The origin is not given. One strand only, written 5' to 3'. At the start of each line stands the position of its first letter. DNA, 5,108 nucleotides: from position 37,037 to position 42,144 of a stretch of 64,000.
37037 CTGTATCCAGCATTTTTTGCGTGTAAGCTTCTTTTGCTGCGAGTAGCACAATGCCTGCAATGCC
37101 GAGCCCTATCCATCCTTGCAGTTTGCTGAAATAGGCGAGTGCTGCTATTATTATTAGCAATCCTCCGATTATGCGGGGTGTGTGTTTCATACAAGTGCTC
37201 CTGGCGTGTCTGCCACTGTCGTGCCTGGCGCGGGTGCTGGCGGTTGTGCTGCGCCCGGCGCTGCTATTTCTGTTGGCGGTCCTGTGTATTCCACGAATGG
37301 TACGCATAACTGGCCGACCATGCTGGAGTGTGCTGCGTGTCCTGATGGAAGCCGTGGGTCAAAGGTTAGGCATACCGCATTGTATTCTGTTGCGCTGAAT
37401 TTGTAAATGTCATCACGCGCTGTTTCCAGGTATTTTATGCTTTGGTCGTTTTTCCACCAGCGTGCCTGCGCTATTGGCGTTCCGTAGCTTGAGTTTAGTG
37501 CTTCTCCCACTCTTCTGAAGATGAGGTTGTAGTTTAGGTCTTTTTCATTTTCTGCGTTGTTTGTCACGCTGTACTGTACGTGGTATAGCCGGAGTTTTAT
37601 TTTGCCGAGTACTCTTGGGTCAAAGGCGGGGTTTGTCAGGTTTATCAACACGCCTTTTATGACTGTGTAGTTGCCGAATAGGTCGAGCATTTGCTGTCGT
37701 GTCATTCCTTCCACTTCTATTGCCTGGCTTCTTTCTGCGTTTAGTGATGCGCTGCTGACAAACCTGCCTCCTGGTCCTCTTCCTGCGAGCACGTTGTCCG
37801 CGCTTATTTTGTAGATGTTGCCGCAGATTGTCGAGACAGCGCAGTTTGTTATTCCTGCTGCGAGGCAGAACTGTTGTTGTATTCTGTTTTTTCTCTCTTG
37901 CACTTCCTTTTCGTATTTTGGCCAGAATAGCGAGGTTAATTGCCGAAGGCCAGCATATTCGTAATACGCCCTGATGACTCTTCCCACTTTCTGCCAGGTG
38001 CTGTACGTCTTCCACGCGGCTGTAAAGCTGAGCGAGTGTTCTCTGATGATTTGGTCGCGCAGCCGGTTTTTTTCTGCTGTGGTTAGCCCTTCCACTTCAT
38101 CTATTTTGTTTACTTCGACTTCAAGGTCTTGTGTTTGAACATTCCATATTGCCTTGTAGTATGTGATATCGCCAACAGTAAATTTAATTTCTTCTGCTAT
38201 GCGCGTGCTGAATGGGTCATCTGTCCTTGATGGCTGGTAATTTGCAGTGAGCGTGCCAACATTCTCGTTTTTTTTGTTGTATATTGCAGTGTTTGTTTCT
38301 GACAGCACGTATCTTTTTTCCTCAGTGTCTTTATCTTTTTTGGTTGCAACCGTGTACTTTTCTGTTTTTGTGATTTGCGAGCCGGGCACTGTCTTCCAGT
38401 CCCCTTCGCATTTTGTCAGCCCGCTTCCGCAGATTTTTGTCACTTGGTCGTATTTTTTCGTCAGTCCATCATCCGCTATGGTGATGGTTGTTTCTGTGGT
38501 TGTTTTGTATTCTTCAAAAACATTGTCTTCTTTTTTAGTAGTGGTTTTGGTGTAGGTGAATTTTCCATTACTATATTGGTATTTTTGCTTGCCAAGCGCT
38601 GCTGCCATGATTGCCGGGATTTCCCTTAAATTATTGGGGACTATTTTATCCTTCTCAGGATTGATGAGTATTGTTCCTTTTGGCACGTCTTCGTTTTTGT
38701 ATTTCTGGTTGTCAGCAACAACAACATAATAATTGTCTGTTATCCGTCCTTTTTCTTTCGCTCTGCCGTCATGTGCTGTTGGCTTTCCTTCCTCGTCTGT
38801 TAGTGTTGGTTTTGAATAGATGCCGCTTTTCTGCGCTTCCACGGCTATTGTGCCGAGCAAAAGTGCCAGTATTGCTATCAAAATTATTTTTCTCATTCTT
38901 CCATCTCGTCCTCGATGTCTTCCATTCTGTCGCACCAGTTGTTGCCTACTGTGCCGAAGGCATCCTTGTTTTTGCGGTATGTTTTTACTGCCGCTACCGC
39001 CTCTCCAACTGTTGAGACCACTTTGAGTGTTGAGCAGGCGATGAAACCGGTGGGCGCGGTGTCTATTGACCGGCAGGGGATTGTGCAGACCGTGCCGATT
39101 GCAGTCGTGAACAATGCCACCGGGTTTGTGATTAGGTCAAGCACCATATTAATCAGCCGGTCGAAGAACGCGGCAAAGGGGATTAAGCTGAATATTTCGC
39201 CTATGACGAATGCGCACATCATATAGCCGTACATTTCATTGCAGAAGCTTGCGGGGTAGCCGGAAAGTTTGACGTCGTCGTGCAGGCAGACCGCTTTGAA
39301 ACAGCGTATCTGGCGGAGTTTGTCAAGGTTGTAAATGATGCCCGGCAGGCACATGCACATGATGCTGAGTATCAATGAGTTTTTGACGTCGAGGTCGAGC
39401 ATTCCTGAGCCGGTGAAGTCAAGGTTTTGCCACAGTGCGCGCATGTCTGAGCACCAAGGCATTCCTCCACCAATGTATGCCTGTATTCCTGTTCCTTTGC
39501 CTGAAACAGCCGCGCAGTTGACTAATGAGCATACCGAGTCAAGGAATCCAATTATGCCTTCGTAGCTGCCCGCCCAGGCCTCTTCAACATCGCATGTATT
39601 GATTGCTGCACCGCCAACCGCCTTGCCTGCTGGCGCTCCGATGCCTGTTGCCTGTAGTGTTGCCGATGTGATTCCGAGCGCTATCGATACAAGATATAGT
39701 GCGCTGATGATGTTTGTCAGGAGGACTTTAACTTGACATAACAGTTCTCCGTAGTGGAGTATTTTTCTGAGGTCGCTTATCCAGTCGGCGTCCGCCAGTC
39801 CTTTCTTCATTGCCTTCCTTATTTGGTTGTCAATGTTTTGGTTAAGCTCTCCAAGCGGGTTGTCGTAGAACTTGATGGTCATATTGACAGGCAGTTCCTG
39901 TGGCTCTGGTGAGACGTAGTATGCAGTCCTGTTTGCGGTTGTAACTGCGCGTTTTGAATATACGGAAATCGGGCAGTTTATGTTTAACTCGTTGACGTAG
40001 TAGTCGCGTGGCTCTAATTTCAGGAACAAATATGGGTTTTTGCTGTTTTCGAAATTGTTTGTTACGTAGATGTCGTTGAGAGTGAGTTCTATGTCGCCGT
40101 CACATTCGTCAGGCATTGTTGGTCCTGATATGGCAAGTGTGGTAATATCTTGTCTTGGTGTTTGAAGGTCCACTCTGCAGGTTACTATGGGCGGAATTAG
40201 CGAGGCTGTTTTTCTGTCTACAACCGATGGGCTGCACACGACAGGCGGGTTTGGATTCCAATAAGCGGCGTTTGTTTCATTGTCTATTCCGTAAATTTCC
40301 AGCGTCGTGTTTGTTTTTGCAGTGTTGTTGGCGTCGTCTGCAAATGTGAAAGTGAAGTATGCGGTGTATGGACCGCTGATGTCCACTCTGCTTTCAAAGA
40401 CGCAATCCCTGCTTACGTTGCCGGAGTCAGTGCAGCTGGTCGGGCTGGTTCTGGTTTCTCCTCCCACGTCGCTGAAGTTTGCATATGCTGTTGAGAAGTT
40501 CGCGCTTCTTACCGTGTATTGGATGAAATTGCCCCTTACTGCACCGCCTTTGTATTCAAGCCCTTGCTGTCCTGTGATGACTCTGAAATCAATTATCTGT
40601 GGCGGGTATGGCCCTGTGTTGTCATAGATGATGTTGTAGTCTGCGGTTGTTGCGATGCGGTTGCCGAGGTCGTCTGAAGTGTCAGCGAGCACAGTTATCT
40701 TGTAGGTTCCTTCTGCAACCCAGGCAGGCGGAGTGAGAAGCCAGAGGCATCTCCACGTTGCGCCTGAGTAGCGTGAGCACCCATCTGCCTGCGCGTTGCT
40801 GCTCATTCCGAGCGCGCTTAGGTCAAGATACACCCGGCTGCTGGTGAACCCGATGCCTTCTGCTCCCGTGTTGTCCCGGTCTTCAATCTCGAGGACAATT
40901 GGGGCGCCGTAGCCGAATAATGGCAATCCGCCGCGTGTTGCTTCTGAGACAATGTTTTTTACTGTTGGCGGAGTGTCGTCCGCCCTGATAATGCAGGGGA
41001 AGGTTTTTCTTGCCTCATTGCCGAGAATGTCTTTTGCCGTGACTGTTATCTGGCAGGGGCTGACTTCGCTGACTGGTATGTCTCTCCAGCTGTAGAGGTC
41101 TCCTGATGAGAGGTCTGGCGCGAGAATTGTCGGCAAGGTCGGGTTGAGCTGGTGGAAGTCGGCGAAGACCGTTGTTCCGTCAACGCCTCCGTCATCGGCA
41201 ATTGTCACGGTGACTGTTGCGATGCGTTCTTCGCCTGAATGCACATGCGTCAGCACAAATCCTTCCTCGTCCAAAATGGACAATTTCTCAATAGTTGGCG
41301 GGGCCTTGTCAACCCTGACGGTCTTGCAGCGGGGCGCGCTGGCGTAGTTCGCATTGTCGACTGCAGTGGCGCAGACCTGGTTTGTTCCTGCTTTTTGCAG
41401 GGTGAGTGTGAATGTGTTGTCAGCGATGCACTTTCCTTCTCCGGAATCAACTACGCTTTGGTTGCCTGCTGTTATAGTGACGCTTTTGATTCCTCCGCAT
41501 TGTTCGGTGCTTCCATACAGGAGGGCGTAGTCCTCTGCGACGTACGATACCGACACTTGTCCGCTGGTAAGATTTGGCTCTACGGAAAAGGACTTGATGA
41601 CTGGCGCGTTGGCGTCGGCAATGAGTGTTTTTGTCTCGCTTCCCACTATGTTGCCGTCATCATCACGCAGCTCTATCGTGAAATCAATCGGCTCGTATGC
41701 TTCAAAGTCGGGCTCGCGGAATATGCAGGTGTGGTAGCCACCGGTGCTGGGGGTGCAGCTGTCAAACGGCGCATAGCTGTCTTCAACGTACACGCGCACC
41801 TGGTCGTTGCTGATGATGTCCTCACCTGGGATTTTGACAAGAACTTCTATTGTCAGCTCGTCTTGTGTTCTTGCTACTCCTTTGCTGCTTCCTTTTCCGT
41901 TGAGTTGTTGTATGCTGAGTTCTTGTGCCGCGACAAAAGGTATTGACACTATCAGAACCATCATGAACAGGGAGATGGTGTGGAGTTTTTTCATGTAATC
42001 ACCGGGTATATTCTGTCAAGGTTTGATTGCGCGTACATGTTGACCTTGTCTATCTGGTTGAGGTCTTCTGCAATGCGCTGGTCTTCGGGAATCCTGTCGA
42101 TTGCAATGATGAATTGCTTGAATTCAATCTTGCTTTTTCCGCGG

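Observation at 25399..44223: Two paralogous, translationally coupled surface-protein modules: a candidate undescribed cell-surface apparatus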

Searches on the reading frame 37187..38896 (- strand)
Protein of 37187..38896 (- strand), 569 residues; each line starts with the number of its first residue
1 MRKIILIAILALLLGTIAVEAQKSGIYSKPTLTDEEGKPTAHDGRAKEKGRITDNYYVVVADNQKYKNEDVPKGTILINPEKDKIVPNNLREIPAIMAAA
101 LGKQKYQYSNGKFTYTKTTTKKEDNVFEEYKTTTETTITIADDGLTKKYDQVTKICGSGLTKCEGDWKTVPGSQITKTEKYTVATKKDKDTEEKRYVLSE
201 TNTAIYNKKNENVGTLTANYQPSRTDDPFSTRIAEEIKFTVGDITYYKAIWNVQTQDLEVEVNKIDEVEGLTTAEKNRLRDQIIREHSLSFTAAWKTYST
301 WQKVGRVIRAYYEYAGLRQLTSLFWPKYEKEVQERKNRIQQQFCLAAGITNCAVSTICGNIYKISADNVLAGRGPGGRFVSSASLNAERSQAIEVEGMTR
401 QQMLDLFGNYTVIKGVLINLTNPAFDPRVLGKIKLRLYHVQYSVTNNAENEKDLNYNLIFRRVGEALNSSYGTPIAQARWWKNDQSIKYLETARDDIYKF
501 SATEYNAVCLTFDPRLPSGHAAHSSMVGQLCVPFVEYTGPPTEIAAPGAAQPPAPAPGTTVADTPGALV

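Call 4: search_protein_families(library=pfam, proteins=[window:37187-38896:-], max_evalue=0.1)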
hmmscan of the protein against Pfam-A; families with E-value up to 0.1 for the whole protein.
window:37187-38896:- (569 aa): 0 families

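Call 5: search_protein_families(library=ncbifam, proteins=[window:37187-38896:-], max_evalue=0.1)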
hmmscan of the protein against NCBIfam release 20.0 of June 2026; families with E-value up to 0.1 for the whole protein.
window:37187-38896:- (569 aa): 0 families

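Call 78: search_protein_families(library=phrogs, proteins=[window:37187-38896:-], max_evalue=0.01)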
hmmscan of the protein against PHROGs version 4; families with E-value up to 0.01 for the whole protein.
window:37187-38896:- (569 aa): 0 families

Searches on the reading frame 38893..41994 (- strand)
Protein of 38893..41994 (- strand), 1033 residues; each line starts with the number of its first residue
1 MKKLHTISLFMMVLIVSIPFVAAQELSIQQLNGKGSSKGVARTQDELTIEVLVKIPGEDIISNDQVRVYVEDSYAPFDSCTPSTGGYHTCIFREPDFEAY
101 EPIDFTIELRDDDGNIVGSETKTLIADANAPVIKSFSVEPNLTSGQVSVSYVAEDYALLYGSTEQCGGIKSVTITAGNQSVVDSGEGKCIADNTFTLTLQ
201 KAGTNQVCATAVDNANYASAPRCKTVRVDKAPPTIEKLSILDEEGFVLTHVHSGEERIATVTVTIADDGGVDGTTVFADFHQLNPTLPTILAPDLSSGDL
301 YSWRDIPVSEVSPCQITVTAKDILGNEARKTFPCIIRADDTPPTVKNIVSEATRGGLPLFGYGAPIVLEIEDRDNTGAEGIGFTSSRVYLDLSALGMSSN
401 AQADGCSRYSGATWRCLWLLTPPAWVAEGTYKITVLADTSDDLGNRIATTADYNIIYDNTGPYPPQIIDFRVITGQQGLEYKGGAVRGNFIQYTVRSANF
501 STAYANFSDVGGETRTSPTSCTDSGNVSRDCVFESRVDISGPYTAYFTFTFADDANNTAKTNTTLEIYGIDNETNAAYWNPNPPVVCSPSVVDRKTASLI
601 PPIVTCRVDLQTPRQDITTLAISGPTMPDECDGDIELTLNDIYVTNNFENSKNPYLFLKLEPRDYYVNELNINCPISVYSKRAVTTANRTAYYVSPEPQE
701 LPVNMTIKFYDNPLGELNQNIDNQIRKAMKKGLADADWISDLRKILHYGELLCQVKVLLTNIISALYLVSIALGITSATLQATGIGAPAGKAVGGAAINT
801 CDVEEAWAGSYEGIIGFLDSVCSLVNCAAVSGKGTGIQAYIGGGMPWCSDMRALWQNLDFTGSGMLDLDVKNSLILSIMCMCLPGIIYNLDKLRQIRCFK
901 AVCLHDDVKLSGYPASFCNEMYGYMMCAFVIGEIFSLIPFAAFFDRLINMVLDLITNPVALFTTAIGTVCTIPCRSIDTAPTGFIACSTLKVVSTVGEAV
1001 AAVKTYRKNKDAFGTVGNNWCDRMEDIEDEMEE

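Call 4: search_protein_families(library=pfam, proteins=[window:38893-41994:-], max_evalue=0.1)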
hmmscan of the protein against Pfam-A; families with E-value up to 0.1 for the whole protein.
window:38893-41994:- (1033 aa): 1 family
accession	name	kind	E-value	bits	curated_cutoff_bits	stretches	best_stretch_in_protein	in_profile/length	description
PF13750.12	Big_3_3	-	0.0059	16.7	27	0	316-347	19-50/157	Bacterial Ig-like domain (group 3)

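Call 5: search_protein_families(library=ncbifam, proteins=[window:38893-41994:-], max_evalue=0.1)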
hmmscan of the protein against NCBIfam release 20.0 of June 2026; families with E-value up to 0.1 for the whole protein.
window:38893-41994:- (1033 aa): 1 family
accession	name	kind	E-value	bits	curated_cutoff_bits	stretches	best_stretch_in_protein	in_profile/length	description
NF047441.1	Lepto_OmpL47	equivalog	0.051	13.2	250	1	123-236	135-238/336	multi-beta-barrel domain surface protein OmpL47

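Call 27: find_homologous_proteins(query=window:38893-41994:-)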
Query window:38893-41994:- (1033 aa): 25 proteins with E <= 0.001 among 8000 candidates.
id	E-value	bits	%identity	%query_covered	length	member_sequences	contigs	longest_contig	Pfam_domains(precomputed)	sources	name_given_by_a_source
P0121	0.0e+0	2377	100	100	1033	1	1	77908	-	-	-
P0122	0.0e+0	1789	74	98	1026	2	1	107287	-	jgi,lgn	jgi:hypothetical protein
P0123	0.0e+0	1743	72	100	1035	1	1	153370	-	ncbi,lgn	-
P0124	0.0e+0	1692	76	91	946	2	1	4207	-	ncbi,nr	ncbi:MAG: hypothetical protein MN733_01415, partial [Nitrososphaera sp.]|nr:hypothetical protein [Ni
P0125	0.0e+0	1456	60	100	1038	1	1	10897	-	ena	-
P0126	0.0e+0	1443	60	99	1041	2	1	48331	-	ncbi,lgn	-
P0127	0.0e+0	1433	58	100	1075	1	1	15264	-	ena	-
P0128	0.0e+0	1389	57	100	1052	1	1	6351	-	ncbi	-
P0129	0.0e+0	1308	55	100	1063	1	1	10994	-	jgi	-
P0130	0.0e+0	1307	55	99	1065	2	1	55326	-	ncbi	-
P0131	0.0e+0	1288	54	100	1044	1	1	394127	PF13750.13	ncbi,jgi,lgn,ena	-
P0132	0.0e+0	1273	53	100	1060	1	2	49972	-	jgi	jgi:hypothetical protein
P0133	0.0e+0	1264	54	100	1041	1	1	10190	-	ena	-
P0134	0.0e+0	1240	51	100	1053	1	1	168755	-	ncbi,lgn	-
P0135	0.0e+0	1216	51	100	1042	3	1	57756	-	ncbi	-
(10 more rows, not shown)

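Call 70: search_solved_structures(query=A3, max_evalue=1)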
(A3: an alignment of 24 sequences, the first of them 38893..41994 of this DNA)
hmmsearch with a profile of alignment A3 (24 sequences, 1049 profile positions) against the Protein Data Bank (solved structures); distinct sequences matched with E-value up to 1: 1.
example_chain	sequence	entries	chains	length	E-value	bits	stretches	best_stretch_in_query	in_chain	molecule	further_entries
6v3p_C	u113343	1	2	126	0.067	14.2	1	254-342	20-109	IgA FC receptor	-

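Call 78: search_protein_families(library=phrogs, proteins=[window:38893-41994:-], max_evalue=0.01)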
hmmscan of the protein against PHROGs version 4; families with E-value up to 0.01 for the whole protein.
window:38893-41994:- (1033 aa): 0 families

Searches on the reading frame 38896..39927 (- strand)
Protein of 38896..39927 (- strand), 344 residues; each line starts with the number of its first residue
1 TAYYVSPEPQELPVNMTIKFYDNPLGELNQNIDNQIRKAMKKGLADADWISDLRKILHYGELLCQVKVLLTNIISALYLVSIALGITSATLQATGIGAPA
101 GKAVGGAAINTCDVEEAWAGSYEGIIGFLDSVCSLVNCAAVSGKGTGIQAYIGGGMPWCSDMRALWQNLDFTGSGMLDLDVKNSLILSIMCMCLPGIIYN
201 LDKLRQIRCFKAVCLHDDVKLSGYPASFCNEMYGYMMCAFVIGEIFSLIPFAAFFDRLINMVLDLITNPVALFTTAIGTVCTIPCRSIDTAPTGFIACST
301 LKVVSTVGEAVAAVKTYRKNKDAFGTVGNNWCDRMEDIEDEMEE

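Call 48: predict_structure(alignment_id=A4)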
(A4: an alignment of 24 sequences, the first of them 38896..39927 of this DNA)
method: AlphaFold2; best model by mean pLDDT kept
length: 344 residues; sequences in the alignment: 24
mean_pLDDT: 57.4   pTM: 0.42
mean pLDDT of the five models: 57.4, 53.0, 52.2, 51.8, 49.6
residues with pLDDT >= 90: 0; 70-90: 82; 50-70: 137; < 50: 125
segments of 3 or more residues with pLDDT < 50: 1-5, 13-26, 138-192, 246-256, 268-289, 320-326
pLDDT, mean of each block of 10 residues (from residue 1): 48 44 50 74 65 66 65 65 69 73 69 65 65 54 36 36 40 36 39 59 78 80 79 72 51 48 51 44 44 52 51 50 48 80 73
secondary structure, 60 per line:
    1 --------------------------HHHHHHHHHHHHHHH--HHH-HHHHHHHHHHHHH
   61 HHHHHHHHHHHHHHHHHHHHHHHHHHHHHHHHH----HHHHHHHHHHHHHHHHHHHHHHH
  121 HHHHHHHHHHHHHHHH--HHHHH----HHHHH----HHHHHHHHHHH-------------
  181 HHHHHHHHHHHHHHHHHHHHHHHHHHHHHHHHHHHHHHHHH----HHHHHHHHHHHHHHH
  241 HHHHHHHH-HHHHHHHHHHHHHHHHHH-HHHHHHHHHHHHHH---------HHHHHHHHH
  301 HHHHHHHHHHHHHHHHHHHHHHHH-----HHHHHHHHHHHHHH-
elements in order: H27-41 H48-93 H98-136 H139-143 H148-152 H157-167 H181-221 H226-248 H250-267 H269-282 H292-324 H330-343

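Call 60: fold_search(model_id=the predicted structure, library=pdb)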
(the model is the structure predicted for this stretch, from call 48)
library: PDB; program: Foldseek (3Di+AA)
matches with E <= 10: 134; with E <= 0.001: 0
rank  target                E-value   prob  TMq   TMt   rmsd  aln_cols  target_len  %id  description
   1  7zdc_C                6.7e-01  0.15  0.16  0.12  25.3       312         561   11  IF(heme/confined) conformation of CydDC in ADP(CydD) bound state (Dataset-3) (released 2023-04-19)
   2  8f7n                  1.1e+00  0.14  0.19  0.19  34.0       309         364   15  Crystal structure of chemoreceptor McpZ ligand sensing domain (released 2023-07-05)
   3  9g2x_A                1.2e+00  0.14  0.20  0.14  20.7       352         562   14  Cryo-EM structure of IrtAB in outward-occluded state in presence of mycobactin under turnover conditions in LMNG (released 2024-12-18)
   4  7zec_C                1.5e+00  0.09  0.15  0.11  25.6       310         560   12  IF(heme/confined) conformation of CydDC in ATP(CydD) bound state (Dataset-15) (released 2023-04-19)
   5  7zdk_D                1.5e+00  0.06  0.13  0.09  23.0       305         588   13  IF(apo/asym) conformation of CydDC in AMP-PNP(CydC)/AMP-PNP(CydD) bound state (Dataset-8) (released 2023-04-19)
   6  7wiw_A                1.6e+00  0.13  0.19  0.13  23.4       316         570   13  Cryo-EM structure of Mycobacterium tuberculosis irtAB complexed with ATP in an occluded conformation (released 2023-01-25)
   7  1qu7_B                2.0e+00  0.12  0.17  0.23  42.7       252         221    8  FOUR HELICAL-BUNDLE STRUCTURE OF THE CYTOPLASMIC DOMAIN OF A SERINE CHEMOTAXIS RECEPTOR (released 2000-07-12)
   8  2ch7_B                2.0e+00  0.07  0.15  0.17  61.1       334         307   14  Crystal structure of the cytoplasmic domain of a bacterial chemoreceptor from Thermotoga maritima (released 2006-04-18)
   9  7zdb_D                2.3e+00  0.08  0.16  0.11  22.2       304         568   14  IF(heme/bound) conformation of CydDC in ADP+Pi(CydC)/ATP(CydD) bound state (Dataset-2) (released 2023-04-19)
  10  3zx6_A                2.4e+00  0.28  0.23  0.25  31.6       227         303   13  Structure of Hamp(AF1503)-Tsr fusion - Hamp (A291V) mutant (released 2012-02-29)
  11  7zdb_C                2.5e+00  0.09  0.17  0.12  25.6       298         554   10  IF(heme/bound) conformation of CydDC in ADP+Pi(CydC)/ATP(CydD) bound state (Dataset-2) (released 2023-04-19)
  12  7rra_A                2.5e+00  0.05  0.14  0.10  26.0       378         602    8  Cryo-EM Structure of Nanodisc reconstituted ABCD1 in inward open conformation (released 2022-01-19)
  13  9qxx_A                2.6e+00  0.06  0.14  0.08  47.2       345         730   11  JetABC DNA loaded state dimer (released 2025-10-01)
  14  3g6b_B                2.8e+00  0.21  0.21  0.32  23.4       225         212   12  Crystal structure of a Soluble Chemoreceptor from Thermotoga maritima Asn217Ile mutant (released 2009-07-28)
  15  3g6b_A                2.8e+00  0.13  0.17  0.25  20.9       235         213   11  Crystal structure of a Soluble Chemoreceptor from Thermotoga maritima Asn217Ile mutant (released 2009-07-28)
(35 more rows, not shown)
